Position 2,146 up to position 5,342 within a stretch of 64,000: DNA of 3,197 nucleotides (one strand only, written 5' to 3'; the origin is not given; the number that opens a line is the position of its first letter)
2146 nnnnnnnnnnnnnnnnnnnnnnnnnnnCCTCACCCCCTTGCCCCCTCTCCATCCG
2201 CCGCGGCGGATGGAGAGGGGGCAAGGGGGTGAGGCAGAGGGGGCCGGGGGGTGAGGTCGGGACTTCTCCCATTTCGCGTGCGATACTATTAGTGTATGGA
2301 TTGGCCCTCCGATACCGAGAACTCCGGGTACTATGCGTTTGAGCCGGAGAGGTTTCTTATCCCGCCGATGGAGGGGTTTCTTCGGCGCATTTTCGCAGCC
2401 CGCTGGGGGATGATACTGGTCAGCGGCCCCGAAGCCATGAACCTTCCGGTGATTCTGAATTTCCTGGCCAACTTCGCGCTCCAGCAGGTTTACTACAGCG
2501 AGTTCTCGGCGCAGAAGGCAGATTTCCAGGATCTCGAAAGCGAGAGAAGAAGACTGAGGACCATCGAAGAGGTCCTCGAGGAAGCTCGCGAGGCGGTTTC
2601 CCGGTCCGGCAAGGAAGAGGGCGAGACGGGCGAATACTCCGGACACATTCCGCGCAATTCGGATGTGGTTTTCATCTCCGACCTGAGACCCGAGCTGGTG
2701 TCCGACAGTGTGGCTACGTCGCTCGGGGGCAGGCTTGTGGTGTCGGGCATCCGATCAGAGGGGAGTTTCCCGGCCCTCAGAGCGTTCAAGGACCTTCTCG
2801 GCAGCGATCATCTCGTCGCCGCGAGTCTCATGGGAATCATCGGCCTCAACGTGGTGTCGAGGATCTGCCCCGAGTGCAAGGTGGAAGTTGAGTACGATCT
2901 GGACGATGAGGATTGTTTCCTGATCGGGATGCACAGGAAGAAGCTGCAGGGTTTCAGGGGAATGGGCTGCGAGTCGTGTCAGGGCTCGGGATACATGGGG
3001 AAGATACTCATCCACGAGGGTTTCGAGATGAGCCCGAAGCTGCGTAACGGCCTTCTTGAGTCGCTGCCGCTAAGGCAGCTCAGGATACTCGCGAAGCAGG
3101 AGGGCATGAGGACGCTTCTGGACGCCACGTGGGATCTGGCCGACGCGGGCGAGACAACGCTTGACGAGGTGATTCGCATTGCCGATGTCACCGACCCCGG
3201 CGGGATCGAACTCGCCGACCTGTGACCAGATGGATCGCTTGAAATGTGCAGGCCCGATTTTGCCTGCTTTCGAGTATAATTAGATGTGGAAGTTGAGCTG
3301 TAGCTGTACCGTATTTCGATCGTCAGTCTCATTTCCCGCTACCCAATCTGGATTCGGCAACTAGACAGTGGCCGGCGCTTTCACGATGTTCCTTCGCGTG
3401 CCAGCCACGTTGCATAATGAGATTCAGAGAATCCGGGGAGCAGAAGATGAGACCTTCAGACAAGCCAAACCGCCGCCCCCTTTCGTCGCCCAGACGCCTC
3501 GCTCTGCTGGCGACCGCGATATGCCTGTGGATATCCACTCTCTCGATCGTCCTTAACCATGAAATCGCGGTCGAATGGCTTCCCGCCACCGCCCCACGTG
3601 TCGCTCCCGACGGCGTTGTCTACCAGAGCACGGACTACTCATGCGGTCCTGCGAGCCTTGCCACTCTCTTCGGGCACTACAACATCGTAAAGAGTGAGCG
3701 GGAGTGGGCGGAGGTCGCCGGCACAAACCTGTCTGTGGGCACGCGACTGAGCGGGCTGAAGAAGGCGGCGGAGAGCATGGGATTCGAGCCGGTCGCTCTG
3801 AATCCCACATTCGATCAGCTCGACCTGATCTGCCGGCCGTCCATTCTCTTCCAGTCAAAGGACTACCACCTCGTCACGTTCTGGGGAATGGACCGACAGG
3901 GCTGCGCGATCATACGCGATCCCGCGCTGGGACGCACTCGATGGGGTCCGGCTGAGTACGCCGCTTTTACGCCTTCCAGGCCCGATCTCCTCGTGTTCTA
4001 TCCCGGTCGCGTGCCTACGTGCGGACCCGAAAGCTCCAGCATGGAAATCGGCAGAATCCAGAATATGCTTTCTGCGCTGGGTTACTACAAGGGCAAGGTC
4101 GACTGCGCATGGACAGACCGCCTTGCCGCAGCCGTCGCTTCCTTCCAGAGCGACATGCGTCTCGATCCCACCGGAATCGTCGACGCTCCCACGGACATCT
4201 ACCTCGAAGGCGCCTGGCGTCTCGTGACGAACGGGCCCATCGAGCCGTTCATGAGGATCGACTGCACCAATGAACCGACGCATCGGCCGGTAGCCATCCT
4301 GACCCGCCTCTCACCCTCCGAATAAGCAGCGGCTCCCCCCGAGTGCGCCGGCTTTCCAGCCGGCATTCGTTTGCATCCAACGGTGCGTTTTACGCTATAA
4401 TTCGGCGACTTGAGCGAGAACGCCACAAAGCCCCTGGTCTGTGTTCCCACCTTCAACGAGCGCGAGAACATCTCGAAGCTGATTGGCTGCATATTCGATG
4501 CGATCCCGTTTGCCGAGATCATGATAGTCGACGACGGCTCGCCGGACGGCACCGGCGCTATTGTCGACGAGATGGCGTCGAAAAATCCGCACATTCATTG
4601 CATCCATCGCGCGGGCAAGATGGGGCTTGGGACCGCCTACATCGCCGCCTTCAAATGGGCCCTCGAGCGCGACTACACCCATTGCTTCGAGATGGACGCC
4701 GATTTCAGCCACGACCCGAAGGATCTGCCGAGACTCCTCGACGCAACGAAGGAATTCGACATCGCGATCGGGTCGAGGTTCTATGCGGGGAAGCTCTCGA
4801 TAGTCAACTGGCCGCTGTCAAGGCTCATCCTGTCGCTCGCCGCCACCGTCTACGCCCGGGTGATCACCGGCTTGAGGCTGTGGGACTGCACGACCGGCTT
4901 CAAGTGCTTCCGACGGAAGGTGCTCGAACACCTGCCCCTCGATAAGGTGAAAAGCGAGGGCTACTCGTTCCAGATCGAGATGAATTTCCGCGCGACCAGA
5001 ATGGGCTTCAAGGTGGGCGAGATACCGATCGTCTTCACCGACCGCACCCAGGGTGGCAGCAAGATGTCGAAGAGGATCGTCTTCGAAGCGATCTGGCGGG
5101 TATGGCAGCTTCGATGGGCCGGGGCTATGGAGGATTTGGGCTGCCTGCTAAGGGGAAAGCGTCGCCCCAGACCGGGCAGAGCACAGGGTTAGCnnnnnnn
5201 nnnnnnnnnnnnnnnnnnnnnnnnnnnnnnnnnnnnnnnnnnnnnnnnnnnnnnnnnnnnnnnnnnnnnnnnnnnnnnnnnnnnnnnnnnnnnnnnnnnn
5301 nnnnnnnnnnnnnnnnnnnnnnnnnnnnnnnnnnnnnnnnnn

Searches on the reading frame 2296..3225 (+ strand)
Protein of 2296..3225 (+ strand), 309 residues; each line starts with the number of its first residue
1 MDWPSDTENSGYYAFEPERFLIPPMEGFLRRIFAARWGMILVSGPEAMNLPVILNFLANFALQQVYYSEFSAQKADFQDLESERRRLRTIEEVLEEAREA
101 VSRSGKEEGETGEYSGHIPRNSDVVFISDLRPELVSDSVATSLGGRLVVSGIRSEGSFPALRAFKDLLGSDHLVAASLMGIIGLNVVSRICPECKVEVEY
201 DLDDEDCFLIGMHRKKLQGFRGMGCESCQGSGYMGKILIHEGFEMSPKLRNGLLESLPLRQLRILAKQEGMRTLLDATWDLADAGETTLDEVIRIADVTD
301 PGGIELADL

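Call 11: search_protein_families(library=pfam, proteins=[window:2296-3225:+], max_evalue=10)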
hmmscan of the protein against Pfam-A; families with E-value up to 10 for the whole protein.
window:2296-3225:+ (309 aa): 1 family
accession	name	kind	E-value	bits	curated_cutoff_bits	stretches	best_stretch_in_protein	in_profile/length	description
PF00437.27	T2SSE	-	1.5e-13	50.6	24.9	1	122-294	212-370/370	Type II/IV secretion system protein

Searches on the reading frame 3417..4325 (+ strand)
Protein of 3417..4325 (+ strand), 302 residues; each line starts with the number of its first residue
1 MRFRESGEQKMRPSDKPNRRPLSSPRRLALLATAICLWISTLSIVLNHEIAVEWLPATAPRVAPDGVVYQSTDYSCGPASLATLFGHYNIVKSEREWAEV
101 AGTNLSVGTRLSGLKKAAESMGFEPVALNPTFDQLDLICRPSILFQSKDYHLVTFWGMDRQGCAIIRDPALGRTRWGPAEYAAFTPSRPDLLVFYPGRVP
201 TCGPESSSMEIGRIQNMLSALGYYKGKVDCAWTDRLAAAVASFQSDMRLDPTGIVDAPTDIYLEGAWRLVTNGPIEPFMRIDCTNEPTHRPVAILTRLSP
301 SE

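Call 11: search_protein_families(library=pfam, proteins=[window:3417-4325:+], max_evalue=10)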
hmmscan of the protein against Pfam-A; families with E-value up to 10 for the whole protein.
window:3417-4325:+ (302 aa): 6 families
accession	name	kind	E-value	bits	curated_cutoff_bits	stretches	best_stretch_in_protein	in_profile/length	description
PF03412.21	Peptidase_C39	-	6.2e-14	52.4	22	1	67-177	4-113/133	Peptidase C39 family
PF01471.23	PG_binding_1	-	6.1e-11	42.8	23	1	210-259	4-53/57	Putative peptidoglycan binding domain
PF08823.16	PG_binding_2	-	0.0002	22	21.1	1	210-244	17-51/74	Putative peptidoglycan binding domain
PF13529.12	Peptidase_C39_2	-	0.07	14.1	24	1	69-104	7-44/143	Peptidase_C39 like family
PF11814.14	DUF3335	-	0.17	11.8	25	1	69-100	5-36/206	Peptidase_C39 like family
PF17243.7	POTRA_TamA_1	-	0.22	12.1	26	1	213-233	40-60/74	POTRA domain TamA domain 1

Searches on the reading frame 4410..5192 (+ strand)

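Call 11: search_protein_families(library=pfam, proteins=[window:4410-5192:+], max_evalue=10)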
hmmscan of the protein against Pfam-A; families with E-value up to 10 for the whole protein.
window:4410-5192:+ (260 aa): 3 families
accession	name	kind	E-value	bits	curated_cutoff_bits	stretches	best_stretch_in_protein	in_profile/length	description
PF00535.33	Glycos_transf_2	-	7.1e-27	94.8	23.3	1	10-175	2-167/168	Glycosyl transferase family 2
PF13704.12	Glyco_tranf_2_4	-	0.005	17.7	27.5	1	30-98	15-81/98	Glycosyl transferase family 2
PF13641.12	Glyco_tranf_2_3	-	0.056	13.9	27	1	10-202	5-201/230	Glycosyltransferase like family 2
